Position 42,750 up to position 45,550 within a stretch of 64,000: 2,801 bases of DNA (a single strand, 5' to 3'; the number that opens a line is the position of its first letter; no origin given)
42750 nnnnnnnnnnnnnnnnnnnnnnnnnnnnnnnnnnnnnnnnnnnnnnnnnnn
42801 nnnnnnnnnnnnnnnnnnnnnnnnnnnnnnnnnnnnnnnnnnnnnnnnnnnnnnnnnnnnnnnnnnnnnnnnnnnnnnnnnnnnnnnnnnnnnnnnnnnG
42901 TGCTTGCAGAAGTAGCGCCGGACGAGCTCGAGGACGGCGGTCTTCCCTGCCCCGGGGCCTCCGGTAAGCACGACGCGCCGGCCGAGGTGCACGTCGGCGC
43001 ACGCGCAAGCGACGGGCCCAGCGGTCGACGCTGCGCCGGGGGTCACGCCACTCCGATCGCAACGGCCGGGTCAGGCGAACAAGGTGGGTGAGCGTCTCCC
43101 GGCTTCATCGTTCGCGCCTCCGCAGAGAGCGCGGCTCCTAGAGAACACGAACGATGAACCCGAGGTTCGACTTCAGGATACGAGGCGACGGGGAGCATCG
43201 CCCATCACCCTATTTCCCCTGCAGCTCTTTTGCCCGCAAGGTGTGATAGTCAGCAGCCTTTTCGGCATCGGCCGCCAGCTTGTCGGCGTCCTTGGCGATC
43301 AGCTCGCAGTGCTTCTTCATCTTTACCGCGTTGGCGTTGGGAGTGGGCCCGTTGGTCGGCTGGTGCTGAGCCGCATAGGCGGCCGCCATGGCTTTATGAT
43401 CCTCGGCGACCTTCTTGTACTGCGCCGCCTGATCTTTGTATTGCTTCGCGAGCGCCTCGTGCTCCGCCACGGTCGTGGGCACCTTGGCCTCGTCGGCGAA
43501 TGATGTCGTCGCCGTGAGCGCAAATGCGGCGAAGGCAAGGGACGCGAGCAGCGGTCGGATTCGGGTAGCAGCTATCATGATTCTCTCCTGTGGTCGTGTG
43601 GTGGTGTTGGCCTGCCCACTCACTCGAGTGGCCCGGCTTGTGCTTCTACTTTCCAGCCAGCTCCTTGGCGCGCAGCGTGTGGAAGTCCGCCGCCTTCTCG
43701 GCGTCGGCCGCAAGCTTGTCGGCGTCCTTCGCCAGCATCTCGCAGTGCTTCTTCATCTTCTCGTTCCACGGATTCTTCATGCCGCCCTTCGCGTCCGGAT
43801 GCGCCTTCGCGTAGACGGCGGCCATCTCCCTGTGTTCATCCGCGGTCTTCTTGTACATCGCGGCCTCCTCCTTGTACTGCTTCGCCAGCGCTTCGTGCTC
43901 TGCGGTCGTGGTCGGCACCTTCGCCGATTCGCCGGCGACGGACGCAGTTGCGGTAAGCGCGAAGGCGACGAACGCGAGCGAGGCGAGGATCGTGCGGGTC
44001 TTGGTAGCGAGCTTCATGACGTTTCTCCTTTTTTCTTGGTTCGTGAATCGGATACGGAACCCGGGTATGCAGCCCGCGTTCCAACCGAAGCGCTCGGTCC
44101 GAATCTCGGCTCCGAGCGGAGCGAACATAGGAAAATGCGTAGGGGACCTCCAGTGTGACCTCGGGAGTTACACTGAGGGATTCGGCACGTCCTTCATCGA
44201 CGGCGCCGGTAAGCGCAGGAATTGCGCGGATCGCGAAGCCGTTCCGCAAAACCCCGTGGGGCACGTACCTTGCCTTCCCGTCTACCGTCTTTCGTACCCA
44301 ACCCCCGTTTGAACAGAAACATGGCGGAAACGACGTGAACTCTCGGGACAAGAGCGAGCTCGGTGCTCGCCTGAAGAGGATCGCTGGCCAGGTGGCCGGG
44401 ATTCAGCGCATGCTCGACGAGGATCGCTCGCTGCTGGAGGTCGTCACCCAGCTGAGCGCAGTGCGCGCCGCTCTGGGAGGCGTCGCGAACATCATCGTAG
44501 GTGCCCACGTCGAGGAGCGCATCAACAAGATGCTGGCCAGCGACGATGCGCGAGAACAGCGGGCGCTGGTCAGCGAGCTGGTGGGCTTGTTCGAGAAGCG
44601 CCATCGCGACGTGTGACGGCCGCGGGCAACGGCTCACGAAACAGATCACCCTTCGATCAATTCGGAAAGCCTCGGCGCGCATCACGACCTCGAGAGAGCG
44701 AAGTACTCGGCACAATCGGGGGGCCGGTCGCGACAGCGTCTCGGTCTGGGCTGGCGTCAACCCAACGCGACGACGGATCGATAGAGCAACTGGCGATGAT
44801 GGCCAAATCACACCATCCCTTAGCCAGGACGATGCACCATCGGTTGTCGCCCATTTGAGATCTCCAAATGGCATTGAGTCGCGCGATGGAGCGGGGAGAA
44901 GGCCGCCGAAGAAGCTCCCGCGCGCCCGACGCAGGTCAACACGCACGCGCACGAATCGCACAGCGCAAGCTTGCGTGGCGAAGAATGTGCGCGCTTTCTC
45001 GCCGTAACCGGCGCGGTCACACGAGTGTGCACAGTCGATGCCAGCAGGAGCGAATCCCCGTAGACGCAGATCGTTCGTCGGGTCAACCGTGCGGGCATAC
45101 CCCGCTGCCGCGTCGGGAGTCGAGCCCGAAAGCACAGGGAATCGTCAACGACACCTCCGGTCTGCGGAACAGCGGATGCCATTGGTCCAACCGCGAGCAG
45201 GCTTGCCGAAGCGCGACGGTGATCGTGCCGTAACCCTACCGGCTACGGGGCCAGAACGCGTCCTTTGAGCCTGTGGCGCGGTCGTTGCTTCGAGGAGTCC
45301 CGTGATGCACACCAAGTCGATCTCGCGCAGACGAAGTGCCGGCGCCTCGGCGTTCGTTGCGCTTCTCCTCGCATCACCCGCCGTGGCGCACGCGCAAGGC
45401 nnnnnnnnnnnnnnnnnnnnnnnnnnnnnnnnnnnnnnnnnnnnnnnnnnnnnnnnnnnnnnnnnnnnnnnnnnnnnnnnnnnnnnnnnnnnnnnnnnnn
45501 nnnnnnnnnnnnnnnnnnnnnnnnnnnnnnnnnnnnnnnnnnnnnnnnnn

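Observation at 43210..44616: Recent tandem duplication of a periplasmic helical protein, divergent from a Cys-less CsoR/RcnR-type repressor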

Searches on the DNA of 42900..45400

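Call 62: search_rna_families(source=window, start=42900, end=45400, threshold=evalue, max_evalue=1)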
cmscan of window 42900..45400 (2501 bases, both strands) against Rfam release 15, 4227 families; matches with E-value up to 1: 0.
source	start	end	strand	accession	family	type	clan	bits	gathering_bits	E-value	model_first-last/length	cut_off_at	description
